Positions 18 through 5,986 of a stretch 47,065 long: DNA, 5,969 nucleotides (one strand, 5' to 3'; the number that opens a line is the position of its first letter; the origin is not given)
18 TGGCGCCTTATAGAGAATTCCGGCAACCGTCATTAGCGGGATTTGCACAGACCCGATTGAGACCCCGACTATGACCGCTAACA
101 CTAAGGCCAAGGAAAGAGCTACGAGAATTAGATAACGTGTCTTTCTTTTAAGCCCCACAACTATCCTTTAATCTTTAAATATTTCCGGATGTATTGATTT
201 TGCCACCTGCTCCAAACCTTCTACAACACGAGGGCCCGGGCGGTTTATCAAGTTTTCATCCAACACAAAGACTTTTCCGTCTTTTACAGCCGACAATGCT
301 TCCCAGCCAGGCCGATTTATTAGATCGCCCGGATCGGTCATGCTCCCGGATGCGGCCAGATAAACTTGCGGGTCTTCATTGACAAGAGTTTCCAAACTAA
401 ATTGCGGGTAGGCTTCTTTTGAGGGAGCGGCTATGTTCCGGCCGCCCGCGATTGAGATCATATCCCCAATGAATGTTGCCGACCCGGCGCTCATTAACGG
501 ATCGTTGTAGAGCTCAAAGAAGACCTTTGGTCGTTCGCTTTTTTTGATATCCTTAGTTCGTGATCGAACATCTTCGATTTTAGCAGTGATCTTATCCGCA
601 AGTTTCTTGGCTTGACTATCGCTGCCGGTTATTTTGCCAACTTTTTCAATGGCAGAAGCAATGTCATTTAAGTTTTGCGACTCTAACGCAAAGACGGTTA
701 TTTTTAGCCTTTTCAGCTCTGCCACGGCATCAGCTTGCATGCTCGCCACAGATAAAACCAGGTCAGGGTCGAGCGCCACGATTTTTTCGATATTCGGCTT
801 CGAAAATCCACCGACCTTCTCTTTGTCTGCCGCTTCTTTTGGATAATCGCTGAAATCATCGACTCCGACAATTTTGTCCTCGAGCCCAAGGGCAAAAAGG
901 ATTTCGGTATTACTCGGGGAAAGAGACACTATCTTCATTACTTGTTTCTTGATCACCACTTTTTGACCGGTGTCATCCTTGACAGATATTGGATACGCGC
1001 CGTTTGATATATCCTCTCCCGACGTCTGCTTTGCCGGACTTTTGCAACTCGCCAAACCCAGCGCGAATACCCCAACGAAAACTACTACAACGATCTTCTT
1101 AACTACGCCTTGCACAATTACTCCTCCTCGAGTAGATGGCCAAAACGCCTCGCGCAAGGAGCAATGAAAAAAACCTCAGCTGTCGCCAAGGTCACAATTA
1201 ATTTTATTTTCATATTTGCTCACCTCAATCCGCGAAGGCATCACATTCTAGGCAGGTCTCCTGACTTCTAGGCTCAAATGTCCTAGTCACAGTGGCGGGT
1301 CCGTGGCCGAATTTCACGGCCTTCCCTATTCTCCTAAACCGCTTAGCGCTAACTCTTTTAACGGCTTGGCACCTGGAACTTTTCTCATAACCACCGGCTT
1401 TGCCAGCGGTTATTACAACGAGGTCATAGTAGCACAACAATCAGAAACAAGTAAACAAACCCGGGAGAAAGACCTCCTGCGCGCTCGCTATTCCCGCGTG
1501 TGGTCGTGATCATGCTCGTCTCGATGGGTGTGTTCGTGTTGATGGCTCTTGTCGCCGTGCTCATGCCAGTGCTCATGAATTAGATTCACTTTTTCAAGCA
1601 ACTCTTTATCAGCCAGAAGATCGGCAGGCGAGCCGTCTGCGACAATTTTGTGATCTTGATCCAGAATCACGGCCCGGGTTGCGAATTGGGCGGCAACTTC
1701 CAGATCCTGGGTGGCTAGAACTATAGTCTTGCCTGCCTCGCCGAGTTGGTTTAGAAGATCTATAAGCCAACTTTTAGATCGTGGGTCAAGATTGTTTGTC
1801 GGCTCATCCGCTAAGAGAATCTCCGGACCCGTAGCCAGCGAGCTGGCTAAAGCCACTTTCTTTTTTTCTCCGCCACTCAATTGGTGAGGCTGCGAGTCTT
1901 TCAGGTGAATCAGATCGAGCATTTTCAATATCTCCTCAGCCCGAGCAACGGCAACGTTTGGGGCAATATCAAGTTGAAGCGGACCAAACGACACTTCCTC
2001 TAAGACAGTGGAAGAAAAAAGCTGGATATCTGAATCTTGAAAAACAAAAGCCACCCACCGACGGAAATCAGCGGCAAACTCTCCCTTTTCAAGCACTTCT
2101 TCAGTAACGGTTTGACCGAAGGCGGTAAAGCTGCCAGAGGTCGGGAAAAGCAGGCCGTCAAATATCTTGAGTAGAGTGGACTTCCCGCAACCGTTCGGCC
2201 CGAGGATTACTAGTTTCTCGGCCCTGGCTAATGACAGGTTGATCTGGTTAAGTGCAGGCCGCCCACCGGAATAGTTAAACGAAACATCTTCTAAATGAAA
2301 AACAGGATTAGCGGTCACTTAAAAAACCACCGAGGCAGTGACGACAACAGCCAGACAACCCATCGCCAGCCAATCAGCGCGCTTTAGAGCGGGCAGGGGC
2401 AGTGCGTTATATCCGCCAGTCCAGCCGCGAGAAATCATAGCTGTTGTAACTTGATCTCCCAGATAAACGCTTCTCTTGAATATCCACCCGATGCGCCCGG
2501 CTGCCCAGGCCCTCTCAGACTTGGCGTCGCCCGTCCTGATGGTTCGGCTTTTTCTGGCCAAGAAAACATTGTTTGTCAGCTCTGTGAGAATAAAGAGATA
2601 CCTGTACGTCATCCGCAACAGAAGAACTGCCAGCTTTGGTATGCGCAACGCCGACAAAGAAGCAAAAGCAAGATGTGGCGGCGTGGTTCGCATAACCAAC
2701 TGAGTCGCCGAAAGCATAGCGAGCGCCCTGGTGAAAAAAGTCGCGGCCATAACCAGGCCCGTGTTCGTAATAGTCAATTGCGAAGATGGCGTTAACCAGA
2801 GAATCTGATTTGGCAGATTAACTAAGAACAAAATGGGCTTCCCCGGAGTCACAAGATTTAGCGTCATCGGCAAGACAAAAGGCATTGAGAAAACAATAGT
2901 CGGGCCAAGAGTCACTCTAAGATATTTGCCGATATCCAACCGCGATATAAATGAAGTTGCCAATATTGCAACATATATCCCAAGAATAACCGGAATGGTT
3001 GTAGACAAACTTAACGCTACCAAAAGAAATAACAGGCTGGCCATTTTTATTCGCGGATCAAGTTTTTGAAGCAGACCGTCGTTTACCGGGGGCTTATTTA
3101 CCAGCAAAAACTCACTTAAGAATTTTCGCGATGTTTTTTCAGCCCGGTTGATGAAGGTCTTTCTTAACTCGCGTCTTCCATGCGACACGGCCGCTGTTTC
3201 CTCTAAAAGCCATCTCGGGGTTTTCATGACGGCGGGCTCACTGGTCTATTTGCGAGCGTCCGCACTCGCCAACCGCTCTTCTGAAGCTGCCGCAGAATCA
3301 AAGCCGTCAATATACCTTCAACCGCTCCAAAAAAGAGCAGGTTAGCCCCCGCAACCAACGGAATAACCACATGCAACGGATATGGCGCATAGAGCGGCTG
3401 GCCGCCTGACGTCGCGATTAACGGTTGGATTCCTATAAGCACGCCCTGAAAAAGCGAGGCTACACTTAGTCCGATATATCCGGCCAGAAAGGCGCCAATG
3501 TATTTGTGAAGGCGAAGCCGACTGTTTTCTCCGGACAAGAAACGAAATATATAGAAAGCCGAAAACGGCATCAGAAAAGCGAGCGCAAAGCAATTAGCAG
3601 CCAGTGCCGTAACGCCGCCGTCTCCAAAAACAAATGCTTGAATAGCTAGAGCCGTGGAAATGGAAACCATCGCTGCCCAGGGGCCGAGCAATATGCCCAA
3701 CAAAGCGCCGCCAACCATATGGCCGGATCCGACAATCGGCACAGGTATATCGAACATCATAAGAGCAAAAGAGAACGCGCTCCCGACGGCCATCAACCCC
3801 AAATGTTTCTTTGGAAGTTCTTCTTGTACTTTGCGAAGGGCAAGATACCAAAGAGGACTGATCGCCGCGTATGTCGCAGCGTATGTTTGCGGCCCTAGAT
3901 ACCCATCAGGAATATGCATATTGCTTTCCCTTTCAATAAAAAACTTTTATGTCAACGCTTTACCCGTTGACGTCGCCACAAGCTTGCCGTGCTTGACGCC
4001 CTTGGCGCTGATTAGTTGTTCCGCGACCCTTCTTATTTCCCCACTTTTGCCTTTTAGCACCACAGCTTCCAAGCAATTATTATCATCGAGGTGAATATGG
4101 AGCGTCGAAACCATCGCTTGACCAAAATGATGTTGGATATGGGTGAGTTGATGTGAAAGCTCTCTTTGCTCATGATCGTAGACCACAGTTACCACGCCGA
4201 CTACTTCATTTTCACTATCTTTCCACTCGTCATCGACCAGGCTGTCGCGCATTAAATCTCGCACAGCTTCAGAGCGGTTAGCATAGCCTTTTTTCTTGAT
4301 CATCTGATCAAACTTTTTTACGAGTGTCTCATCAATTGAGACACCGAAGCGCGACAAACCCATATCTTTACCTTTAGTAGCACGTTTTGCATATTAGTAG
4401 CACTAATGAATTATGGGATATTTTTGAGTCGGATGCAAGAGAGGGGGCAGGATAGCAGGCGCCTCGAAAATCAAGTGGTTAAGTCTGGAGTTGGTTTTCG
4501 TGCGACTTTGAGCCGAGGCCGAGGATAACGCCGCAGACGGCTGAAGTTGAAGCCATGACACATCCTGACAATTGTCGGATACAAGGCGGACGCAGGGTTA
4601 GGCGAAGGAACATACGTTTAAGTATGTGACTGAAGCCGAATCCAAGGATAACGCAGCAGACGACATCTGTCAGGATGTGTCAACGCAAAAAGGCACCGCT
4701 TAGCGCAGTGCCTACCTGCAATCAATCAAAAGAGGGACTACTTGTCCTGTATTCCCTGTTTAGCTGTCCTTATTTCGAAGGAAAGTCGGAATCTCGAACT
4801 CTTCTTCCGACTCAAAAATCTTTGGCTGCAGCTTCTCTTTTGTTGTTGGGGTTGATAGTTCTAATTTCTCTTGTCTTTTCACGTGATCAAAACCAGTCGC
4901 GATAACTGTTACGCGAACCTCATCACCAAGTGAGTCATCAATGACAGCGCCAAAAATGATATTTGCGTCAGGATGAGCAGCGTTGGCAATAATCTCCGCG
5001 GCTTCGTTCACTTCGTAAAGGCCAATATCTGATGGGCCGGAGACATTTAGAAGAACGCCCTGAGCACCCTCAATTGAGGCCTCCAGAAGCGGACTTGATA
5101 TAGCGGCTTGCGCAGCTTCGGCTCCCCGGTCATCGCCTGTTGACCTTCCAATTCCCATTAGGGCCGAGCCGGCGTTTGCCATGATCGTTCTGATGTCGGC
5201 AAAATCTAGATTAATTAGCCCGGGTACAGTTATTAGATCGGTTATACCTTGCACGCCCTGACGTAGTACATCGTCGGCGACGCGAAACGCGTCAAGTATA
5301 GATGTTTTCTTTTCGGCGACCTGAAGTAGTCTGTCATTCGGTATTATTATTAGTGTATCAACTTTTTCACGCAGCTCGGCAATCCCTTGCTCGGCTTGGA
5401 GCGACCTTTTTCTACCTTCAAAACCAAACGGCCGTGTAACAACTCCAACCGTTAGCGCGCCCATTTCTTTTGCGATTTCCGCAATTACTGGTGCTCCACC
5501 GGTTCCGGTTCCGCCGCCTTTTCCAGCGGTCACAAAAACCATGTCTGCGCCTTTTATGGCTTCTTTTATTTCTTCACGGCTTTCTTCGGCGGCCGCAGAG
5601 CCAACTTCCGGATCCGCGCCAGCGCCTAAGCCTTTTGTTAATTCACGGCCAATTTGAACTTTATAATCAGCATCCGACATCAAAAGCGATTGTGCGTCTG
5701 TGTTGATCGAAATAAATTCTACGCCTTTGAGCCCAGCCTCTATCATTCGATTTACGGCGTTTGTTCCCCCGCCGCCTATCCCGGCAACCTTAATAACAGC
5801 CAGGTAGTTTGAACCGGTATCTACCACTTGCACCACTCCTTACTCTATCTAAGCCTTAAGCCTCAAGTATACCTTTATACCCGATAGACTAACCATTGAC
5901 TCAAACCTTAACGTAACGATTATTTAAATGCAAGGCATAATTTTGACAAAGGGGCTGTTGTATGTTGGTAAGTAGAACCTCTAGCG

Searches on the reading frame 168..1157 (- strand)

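Call 30: search_protein_families(library=pfam, proteins=[window:168-1157:-], max_evalue=0.00001)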
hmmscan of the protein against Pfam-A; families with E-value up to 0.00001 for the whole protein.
window:168-1157:- (329 aa): 1 family
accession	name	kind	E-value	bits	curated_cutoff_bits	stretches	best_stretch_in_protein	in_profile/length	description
PF01497.23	Peripla_BP_2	-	2e-45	155.5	27.5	1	76-302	1-234/235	Periplasmic binding protein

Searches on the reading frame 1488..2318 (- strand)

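Call 30: search_protein_families(library=pfam, proteins=[window:1488-2318:-], max_evalue=0.00001)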
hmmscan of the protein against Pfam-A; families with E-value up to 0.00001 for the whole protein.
window:1488-2318:- (276 aa): 3 families
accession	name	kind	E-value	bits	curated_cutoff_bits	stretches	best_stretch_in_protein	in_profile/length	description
PF00005.33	ABC_tran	-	3.5e-31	109.1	25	1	23-175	1-137/137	ABC transporter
PF13304.12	AAA_21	-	7.9e-14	52.8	27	1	143-208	234-302/304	AAA domain, putative AbiEii toxin, Type IV TA system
PF02463.25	SMC_N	-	2.6e-08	34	40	1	36-206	27-200/220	RecF/RecN/SMC N terminal domain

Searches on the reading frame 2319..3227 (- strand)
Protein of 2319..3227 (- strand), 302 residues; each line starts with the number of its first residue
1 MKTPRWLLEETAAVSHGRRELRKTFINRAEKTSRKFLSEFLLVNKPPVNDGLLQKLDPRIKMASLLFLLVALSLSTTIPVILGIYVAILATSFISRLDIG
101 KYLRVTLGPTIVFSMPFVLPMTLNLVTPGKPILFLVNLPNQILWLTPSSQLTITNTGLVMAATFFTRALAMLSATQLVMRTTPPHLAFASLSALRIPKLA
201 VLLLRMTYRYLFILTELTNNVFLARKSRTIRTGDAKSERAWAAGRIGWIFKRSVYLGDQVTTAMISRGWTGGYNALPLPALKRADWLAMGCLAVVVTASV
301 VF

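Call 30: search_protein_families(library=pfam, proteins=[window:2319-3227:-], max_evalue=0.00001)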
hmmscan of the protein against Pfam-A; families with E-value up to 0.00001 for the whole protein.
window:2319-3227:- (302 aa): 1 family
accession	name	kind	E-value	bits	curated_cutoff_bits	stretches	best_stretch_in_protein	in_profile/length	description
PF02361.21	CbiQ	-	7.7e-26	91.5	25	1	53-271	5-210/216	Cobalt transport protein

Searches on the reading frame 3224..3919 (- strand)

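Call 30: search_protein_families(library=pfam, proteins=[window:3224-3919:-], max_evalue=0.00001)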
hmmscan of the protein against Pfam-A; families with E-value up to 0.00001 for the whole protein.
window:3224-3919:- (231 aa): 1 family
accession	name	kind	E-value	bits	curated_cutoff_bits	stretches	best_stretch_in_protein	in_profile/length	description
PF01891.21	CbiM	-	9.4e-52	176.3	23.1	1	2-216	1-202/205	Cobalt uptake substrate-specific transmembrane region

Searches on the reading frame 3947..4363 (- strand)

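Call 30: search_protein_families(library=pfam, proteins=[window:3947-4363:-], max_evalue=0.00001)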
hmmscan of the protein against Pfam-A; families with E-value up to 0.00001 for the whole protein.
window:3947-4363:- (138 aa): 2 families
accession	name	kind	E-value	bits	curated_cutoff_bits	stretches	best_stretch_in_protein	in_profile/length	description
PF08753.17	NikR_C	-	2.4e-31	108.2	22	1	55-130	1-76/77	NikR C terminal nickel binding domain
PF01402.27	RHH_1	-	5.2e-06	26.7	20.5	1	5-39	1-34/39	Ribbon-helix-helix protein, copG family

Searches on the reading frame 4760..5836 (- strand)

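Call 30: search_protein_families(library=pfam, proteins=[window:4760-5836:-], max_evalue=0.00001)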
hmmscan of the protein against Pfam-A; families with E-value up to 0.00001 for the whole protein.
window:4760-5836:- (358 aa): 2 families
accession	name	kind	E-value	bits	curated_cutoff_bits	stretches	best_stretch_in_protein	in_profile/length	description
PF00091.31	Tubulin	-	1.1e-49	169.8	33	1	15-174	2-189/190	Tubulin/FtsZ family, GTPase domain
PF12327.13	FtsZ_C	-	2.2e-35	121.2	27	1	223-317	1-95/95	FtsZ family, C-terminal domain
